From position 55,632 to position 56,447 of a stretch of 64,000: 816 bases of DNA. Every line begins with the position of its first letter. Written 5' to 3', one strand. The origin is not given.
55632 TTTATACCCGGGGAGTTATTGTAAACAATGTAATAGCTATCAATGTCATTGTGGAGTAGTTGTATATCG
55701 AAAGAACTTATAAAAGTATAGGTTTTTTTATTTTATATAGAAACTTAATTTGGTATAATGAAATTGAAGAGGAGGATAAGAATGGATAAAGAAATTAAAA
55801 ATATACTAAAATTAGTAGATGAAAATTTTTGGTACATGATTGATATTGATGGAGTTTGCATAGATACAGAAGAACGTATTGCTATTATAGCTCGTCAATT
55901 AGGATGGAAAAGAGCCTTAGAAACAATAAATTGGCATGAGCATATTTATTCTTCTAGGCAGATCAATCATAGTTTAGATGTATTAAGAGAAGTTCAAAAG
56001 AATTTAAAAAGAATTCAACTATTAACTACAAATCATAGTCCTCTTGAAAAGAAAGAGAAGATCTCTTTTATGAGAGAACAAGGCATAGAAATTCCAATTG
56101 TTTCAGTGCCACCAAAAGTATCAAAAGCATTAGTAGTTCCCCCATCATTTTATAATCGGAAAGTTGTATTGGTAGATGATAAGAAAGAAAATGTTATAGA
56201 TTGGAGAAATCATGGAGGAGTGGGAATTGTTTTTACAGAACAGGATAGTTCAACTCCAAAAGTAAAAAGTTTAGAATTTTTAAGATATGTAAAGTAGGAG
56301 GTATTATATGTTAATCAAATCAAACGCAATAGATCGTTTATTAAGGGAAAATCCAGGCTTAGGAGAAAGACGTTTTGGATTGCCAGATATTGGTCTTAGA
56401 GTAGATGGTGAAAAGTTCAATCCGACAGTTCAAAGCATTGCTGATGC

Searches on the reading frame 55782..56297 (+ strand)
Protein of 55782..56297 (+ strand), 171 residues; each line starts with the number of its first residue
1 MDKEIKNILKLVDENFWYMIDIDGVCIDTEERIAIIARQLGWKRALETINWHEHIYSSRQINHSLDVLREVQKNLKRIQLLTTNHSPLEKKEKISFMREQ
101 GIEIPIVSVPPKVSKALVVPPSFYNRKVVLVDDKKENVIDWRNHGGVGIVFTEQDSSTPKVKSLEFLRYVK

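Call 3: search_protein_families(library=pfam, proteins=[window:55782-56297:+], max_evalue=0.01)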
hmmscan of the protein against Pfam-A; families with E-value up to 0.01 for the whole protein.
window:55782-56297:+ (171 aa): 0 families

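Call 5: search_protein_families(library=pfam, proteins=[window:55782-56297:+], max_evalue=10)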
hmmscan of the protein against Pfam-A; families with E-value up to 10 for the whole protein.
window:55782-56297:+ (171 aa): 2 families
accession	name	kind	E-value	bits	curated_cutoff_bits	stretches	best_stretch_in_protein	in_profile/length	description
PF13907.11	CHD1-like_C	-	0.024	15.5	28.3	1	63-99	10-45/96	Chromodomain-helicase-DNA-binding protein 1-like, C-terminal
PF11019.14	DUF2608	-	0.15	12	22.6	0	3-33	6-36/244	Protein of unknown function (DUF2608)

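Call 6: search_protein_families(library=ncbifam, proteins=[window:55782-56297:+], max_evalue=1)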
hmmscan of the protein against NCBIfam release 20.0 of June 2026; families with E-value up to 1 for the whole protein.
window:55782-56297:+ (171 aa): 0 families

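Call 8: search_solved_structures(query=window:55782-56297:+, max_evalue=10, show_alignments=2)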
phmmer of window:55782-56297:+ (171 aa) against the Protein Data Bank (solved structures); distinct sequences matched with E-value up to 10: 22.
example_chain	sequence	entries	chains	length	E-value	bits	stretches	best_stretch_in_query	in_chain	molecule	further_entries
2ypf_A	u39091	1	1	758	3.6e-07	33.1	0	29-50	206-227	AVRBS3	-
9lcz_A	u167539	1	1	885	3e-06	30.2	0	29-50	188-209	Inactivate TOD6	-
9lcx_A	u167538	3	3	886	3.1e-06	30.1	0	29-50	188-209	Inactivate TOD6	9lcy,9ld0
9ld1_A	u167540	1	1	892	4e-06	29.7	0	29-50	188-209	inactivate TOD4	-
9jo8_A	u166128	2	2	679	2.8e-05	27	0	29-50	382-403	TALE repeat protein targeting mitochondiral ND1-L gene. | TALE repeat protein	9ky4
3ugm_A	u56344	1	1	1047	0.001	21.9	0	29-50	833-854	TAL effector AvrBs3/PthA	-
4osk_A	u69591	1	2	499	0.0077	19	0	29-50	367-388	Hax3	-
4ot3_A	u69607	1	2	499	0.0094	18.8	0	29-50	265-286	Hax3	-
4osv_A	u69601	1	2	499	0.017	17.9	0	29-50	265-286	Hax3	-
4gg4_A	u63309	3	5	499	0.017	17.9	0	29-50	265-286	Hax3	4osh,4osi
4mac_A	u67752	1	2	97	0.1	15.4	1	4-51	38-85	Cell death activator CIDE-3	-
4ikg_A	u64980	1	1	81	0.11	15.3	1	4-46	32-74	Cell death activator CIDE-3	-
4hpz_A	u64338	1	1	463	0.14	14.9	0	29-50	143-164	dTale2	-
8fmw_K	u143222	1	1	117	0.92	12.3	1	121-159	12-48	30S ribosomal protein S11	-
2ldi_A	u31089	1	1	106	0.93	12.3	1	27-64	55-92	Zinc-transporting ATPase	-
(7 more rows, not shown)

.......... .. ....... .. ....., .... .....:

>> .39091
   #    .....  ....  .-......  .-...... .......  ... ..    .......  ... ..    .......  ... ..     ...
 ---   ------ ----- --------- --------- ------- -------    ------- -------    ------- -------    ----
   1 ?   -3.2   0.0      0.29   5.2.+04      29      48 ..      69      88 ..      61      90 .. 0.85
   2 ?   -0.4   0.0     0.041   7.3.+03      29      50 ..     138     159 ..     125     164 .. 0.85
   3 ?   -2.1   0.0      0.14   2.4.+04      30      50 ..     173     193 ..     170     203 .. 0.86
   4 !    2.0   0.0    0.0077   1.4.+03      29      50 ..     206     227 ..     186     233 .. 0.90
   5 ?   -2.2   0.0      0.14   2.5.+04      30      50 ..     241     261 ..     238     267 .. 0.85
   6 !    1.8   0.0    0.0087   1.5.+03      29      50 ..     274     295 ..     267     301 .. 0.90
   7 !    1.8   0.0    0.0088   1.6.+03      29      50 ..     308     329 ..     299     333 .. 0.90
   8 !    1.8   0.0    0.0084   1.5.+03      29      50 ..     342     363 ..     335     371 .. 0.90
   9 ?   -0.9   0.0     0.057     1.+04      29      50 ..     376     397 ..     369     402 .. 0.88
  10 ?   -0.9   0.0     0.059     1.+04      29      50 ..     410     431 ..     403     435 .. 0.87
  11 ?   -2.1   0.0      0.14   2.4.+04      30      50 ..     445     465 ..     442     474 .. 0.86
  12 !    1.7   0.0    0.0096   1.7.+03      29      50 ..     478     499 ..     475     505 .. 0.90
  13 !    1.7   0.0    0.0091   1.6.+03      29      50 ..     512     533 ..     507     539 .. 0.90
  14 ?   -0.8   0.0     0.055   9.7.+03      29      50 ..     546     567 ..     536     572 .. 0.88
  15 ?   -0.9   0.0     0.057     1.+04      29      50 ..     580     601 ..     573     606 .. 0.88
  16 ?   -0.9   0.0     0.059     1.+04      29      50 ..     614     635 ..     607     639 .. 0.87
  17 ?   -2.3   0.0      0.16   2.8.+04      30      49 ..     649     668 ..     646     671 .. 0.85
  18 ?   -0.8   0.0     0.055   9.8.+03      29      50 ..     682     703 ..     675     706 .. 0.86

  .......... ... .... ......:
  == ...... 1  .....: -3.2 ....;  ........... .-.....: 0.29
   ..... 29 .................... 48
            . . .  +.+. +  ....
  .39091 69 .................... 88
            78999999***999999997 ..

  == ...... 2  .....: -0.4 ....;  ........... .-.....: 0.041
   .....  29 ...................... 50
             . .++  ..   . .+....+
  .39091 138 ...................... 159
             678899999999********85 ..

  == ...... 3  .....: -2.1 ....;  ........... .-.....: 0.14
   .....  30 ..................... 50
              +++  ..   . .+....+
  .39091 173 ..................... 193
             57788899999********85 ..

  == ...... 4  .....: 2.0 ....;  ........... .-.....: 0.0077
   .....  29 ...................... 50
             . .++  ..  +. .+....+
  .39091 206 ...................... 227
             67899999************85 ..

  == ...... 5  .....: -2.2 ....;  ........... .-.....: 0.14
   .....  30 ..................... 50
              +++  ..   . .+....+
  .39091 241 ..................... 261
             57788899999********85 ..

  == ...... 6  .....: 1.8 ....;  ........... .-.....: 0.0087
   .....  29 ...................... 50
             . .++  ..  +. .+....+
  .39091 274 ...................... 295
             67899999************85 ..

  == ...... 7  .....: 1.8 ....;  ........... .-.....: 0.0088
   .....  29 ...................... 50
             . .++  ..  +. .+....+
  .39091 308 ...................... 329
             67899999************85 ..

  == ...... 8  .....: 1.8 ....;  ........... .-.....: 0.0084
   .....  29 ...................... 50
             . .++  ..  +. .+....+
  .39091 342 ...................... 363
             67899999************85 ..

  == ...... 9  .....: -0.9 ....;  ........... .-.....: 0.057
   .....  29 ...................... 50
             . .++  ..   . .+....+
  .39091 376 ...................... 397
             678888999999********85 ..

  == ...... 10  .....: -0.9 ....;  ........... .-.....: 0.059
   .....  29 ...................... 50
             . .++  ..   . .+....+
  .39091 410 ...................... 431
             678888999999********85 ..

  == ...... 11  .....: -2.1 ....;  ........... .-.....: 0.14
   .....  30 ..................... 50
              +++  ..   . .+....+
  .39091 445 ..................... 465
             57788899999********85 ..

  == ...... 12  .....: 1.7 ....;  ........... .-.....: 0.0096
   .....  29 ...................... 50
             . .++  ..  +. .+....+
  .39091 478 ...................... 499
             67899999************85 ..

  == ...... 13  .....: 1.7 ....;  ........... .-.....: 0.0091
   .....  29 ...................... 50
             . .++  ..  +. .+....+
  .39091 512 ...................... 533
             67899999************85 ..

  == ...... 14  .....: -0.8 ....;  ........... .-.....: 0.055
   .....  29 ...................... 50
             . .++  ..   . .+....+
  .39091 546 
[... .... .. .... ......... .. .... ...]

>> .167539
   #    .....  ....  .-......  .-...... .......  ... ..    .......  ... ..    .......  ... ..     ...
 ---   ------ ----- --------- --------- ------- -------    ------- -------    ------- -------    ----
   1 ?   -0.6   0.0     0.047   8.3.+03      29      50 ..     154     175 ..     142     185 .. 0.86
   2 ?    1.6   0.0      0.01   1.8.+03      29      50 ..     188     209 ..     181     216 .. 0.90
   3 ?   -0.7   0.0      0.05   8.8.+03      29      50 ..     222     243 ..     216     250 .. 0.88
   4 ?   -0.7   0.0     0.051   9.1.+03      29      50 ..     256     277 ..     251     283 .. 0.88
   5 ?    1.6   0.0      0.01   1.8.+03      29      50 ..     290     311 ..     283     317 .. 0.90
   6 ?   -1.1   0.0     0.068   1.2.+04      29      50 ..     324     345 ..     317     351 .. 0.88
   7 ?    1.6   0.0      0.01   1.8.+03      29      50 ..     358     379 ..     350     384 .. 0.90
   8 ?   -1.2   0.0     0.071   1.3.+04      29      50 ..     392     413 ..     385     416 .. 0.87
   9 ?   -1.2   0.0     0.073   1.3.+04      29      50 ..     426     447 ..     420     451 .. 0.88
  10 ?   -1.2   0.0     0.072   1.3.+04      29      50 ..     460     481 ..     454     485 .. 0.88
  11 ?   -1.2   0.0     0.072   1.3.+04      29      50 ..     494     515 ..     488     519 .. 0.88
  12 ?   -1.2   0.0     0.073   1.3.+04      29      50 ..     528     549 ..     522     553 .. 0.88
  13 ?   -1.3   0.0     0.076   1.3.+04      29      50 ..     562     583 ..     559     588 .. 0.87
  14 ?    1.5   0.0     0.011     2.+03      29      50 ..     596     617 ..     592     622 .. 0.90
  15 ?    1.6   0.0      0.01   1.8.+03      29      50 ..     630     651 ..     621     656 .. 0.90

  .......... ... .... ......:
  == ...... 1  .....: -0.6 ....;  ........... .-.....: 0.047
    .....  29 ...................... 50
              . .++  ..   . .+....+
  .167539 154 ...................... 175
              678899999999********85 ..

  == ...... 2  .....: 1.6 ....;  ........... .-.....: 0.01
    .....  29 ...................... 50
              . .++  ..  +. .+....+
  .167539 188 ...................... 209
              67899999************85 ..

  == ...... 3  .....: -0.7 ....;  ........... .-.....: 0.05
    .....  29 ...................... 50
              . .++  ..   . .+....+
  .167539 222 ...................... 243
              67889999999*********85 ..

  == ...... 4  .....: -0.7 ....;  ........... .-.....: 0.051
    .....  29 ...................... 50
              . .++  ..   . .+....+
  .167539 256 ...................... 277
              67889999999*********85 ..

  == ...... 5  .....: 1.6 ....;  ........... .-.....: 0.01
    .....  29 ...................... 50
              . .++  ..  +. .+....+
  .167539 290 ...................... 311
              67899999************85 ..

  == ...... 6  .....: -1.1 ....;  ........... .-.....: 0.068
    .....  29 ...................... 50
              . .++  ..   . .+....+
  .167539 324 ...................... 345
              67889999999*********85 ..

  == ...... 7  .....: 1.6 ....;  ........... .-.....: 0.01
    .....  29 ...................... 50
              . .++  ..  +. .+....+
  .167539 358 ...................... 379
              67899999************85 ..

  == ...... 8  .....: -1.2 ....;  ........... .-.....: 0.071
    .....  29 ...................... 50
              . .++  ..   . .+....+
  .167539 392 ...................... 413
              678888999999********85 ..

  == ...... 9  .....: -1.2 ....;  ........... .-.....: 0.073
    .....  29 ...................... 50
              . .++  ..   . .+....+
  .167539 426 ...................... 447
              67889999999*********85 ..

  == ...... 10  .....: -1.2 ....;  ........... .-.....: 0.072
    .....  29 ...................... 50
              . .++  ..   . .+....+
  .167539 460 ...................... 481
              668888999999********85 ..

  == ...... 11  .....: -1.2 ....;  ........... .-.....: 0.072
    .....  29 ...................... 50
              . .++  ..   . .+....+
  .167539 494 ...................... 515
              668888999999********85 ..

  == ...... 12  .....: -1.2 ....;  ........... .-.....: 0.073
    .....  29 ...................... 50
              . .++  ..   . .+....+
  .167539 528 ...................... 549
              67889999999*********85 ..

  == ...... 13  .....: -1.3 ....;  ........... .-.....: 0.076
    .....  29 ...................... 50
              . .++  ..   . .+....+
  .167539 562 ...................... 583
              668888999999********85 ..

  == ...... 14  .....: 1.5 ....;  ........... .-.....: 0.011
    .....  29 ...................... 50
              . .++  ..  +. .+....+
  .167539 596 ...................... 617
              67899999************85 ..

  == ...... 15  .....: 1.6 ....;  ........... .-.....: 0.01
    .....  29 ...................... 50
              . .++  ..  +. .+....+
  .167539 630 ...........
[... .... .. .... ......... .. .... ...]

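Call 24: find_homologous_proteins(query=window:55782-56297:+, max_evalue=0.001)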
Query window:55782-56297:+ (171 aa): 62 proteins with E <= 0.001 among 127 candidates.
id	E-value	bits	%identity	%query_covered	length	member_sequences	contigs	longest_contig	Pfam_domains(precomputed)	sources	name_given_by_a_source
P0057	3.7e-105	367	96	100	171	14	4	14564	-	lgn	-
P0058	4.9e-88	311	81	100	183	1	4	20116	-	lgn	-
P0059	3.6e-84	298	77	100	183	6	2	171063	-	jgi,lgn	-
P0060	5.9e-83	294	74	100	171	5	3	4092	-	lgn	-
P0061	2.4e-82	292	74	100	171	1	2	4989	-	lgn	-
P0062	3.9e-77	275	69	100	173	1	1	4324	-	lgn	-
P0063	1.5e-65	238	65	96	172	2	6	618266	-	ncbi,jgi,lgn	-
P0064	2.0e-65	237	66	98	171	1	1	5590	-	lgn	-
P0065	2.4e-65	237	64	97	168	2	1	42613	-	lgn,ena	-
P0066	1.6e-64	234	63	96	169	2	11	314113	-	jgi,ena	-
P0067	9.2e-64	232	62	98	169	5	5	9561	-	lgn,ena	-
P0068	2.2e-63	231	62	98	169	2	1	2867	-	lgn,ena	-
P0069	4.6e-63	230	62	98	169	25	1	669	-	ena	-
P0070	5.3e-63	229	62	100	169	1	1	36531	-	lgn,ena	-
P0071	6.8e-63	229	60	98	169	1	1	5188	-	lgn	-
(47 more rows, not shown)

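Call 29: find_encoding_contigs(protein=P0063, flank=5000, max_places=3)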
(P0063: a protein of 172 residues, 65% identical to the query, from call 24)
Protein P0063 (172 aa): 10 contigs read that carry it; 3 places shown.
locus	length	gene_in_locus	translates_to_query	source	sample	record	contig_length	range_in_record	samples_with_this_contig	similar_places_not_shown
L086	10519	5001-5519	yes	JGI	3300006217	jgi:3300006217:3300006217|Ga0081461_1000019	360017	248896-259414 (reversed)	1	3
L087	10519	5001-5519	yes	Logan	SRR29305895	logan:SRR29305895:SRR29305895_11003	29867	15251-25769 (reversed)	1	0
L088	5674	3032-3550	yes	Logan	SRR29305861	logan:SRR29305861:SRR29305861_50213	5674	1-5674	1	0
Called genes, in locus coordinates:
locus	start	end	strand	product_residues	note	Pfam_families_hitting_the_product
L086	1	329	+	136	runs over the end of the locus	-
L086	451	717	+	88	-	-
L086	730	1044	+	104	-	-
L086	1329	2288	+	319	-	PF00291:PALP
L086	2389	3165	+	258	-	-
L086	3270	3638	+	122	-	-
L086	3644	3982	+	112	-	PF13828:DUF4190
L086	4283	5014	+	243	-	PF00702:Hydrolase (faint), PF12710:HAD (weak)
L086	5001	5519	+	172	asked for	-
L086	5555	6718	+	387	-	-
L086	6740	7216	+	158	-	-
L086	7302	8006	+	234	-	-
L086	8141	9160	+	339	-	PF07486:Hydrolase_2 (weak)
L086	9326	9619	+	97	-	-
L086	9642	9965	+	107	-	-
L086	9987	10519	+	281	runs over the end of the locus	-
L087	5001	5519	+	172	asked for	-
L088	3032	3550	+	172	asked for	-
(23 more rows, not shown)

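Call 30: find_encoding_contigs(protein=P0066, flank=5000, max_places=3)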
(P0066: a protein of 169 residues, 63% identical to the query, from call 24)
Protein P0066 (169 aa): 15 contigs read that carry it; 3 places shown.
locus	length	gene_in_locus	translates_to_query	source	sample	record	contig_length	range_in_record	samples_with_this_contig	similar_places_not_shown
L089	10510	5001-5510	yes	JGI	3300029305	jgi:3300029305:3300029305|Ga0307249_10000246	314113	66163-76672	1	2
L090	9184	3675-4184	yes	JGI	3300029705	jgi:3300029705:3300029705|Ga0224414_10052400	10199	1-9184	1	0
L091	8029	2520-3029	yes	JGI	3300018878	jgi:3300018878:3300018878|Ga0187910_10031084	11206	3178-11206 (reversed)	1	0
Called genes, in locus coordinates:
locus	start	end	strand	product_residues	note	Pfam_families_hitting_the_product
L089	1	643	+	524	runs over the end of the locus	PF00239:Resolvase, PF07508:Recombinase, PF13408:Zn_ribbon_recom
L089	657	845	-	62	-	-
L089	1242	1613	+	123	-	-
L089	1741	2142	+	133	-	-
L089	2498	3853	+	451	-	-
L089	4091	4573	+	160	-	PF13527:Acetyltransf_9 (faint), PF00583:Acetyltransf_1, PF13508:Acetyltransf_7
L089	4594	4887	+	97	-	-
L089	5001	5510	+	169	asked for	-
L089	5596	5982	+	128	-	PF03479:PCC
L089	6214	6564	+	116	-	PF12844:HTH_19 (weak), PF13443:HTH_26, PF01381:HTH_3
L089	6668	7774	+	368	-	-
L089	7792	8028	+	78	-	PF26604:CBU_0592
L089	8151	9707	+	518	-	PF00089:Trypsin (weak), PF13365:Trypsin_2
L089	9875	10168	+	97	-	PF02686:GatC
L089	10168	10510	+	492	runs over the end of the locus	PF01425:Amidase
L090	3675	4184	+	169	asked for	-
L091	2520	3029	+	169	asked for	-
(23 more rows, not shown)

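Call 33: search_protein_families(library=pfam, proteins=[L089:4594-4887:+, L089:2498-3853:+, L089:1242-1613:+, L089:1741-2142:+, L089:6668-7774:+, L086:5555-6718:+, L086:4283-5014:+, L086:6740-7216:+, L086:7302-8006:+, L086:2389-3165:+], max_evalue=0.1)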
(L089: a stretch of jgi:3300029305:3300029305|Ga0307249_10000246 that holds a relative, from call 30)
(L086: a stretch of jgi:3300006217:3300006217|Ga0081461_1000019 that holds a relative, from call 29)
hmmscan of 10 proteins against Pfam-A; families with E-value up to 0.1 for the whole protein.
L089:4594-4887:+ (97 aa): 0 families

L089:2498-3853:+ (451 aa): 0 families

L089:1242-1613:+ (123 aa): 0 families

L089:1741-2142:+ (133 aa): 0 families

L089:6668-7774:+ (368 aa): 0 families

L086:5555-6718:+ (387 aa): 0 families

L086:4283-5014:+ (243 aa): 5 families
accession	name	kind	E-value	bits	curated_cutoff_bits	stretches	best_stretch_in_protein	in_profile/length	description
PF12710.13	HAD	-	2.6e-07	31.7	27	1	4-180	2-189/189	haloacid dehalogenase-like hydrolase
PF00702.32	Hydrolase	-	5.2e-06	27.4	26.4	1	2-181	3-189/191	haloacid dehalogenase-like hydrolase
PF08282.18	Hydrolase_3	-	0.0012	19.1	20.9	1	144-182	184-222/255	haloacid dehalogenase-like hydrolase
PF13419.12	HAD_2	-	0.0031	18.1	23.8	0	150-178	139-167/178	Haloacid dehalogenase-like hydrolase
PF02358.22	Trehalose_PPase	-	0.0064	16.1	27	1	147-195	165-218/235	Trehalose-phosphatase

L086:6740-7216:+ (158 aa): 1 family
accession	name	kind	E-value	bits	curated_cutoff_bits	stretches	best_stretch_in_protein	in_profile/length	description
PF20500.4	DNA-PKcs_N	-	0.07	11.6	26.1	1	115-147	645-678/810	DNA-PKcs, N-terminal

L086:7302-8006:+ (234 aa): 5 families
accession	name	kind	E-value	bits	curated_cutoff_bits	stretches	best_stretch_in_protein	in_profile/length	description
PF13462.12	Thioredoxin_4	-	0.0051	17.4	23.2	1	56-112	13-75/165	Thioredoxin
PF13905.12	Thioredoxin_8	-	0.0066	17.2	27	1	57-101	2-48/94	Thioredoxin-like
PF13728.12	TraF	-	0.025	14.9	23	1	38-104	114-177/224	F plasmid transfer operon protein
PF13192.12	Thioredoxin_3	-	0.043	14.3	24.8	0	65-92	7-34/76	Thioredoxin domain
PF13098.12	Thioredoxin_2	-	0.066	14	27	0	57-129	6-85/104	Thioredoxin-like domain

L086:2389-3165:+ (258 aa): 1 family
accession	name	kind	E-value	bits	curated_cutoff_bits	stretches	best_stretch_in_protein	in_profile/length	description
PF11527.13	ARL2_Bind_BART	-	0.0068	17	23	1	46-112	8-74/116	The ARF-like 2 binding protein BART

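Call 35: predict_structure(alignment_id=A4)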
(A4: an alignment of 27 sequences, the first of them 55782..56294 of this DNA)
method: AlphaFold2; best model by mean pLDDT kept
length: 171 residues; sequences in the alignment: 27
mean_pLDDT: 93.2   pTM: 0.88
mean pLDDT of the five models: 93.2, 92.1, 92.0, 90.8, 85.6
residues with pLDDT >= 90: 129; 70-90: 41; 50-70: 1; < 50: 0
segments of 3 or more residues with pLDDT < 50: none
pLDDT, mean of each block of 10 residues (from residue 1): 86 94 90 88 90 90 96 96 93 97 97 95 97 97 97 91 94 71
secondary structure, 60 per line:
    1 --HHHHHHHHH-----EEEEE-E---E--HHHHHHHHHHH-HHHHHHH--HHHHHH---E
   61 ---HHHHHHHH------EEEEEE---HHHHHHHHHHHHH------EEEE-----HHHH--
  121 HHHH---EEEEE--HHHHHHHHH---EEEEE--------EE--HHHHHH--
elements in order: H3-11 E17-21 H30-40 H42-48 H51-56 H64-71 E78-83 H87-99 E106-109 H115-118 H121-124 E128-132 H135-143 E147-151 H164-169

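Call 37: fold_search(model_id=the predicted structure, library=pdb)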
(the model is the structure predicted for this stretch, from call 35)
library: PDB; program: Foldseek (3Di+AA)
matches with E <= 10: 1362; with E <= 0.001: 16
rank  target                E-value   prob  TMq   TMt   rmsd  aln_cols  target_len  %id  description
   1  3l5k                  6.3e-05  1.00  0.58  0.45   7.7       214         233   13  The crystal structure of human Haloacid Dehalogenase-like Hydrolase Domain containing 1A (HDHD1A) (released 2010-03-09)
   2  2go7_C                1.2e-04  1.00  0.52  0.45   6.7       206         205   13  CRYSTAL STRUCTURE OF A HYDROLASE FROM HALOACID DEHALOGENASE-LIKE FAMILY (SP_2064) FROM STREPTOCOCCUS PNEUMONIAE TIGR4  (released 2006-05-23)
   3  2b82_A                2.0e-04  1.00  0.53  0.45   6.6       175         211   12  Crystal structure of AphA class B acid phosphatase/phosphotransferase ternary complex with adenosine and phosphate bou (released 2005-11-29)
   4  1z5g_D                2.1e-04  1.00  0.52  0.44   7.1       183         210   11  Crystal structure of Salmonella typhimurium AphA protein (released 2006-03-21)
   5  2go7_B                2.3e-04  1.00  0.54  0.47   5.1       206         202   13  CRYSTAL STRUCTURE OF A HYDROLASE FROM HALOACID DEHALOGENASE-LIKE FAMILY (SP_2064) FROM STREPTOCOCCUS PNEUMONIAE TIGR4  (released 2006-05-23)
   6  7oct_A                3.1e-04  1.00  0.55  0.17   7.0       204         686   13  NADPH bound to the dehydrogenase domain of the bifunctional mannitol-1-phosphate dehydrogenase/phosphatase MtlD-N374A  (released 2022-04-20)
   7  1z88_B                3.3e-04  1.00  0.57  0.48   6.1       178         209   14  Crystal structure of Lys154Arg mutant of mature AphA of S. typhimurium (released 2006-04-04)
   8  1rmt_A                3.9e-04  1.00  0.57  0.48   5.7       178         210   13  Crystal structure of AphA class B acid phosphatase/phosphotransferase complexed with adenosine. (released 2004-12-14)
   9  1n8n                  4.7e-04  1.00  0.57  0.48   5.5       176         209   15  Crystal structure of the Au3+ complex of AphA class B acid phosphatase/phosphotransferase from E. coli at 1.69 A resolut (released 2004-02-03)
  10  2go7_A                4.7e-04  1.00  0.55  0.48   5.8       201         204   15  CRYSTAL STRUCTURE OF A HYDROLASE FROM HALOACID DEHALOGENASE-LIKE FAMILY (SP_2064) FROM STREPTOCOCCUS PNEUMONIAE TIGR4  (released 2006-05-23)
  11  2aut_D                4.7e-04  1.00  0.52  0.44   6.2       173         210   13  Crystal structure of Lys154Asn mutant of mature AphA of S. typhimurium (released 2006-09-05)
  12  2hoq                  5.3e-04  1.00  0.54  0.41   7.9       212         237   14  Crystal structure of the probable haloacid dehalogenase (PH1655) from pyrococcus horikoshii OT3 (released 2007-07-17)
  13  3cnh_B                6.8e-04  1.00  0.55  0.48   5.5       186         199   15  Crystal structure of predicted hydrolase of haloacid dehalogenase-like superfamily (NP_295428.1) from Deinococcus radi (released 2008-04-08)
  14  1z88_D                6.8e-04  1.00  0.52  0.44   6.7       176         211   12  Crystal structure of Lys154Arg mutant of mature AphA of S. typhimurium (released 2006-04-04)
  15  7ocq_A                8.2e-04  1.00  0.55  0.17   7.0       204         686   13  NADH bound to the dehydrogenase domain of the bifunctional mannitol-1-phosphate dehydrogenase/phosphatase MtlD from Ac (released 2022-04-20)
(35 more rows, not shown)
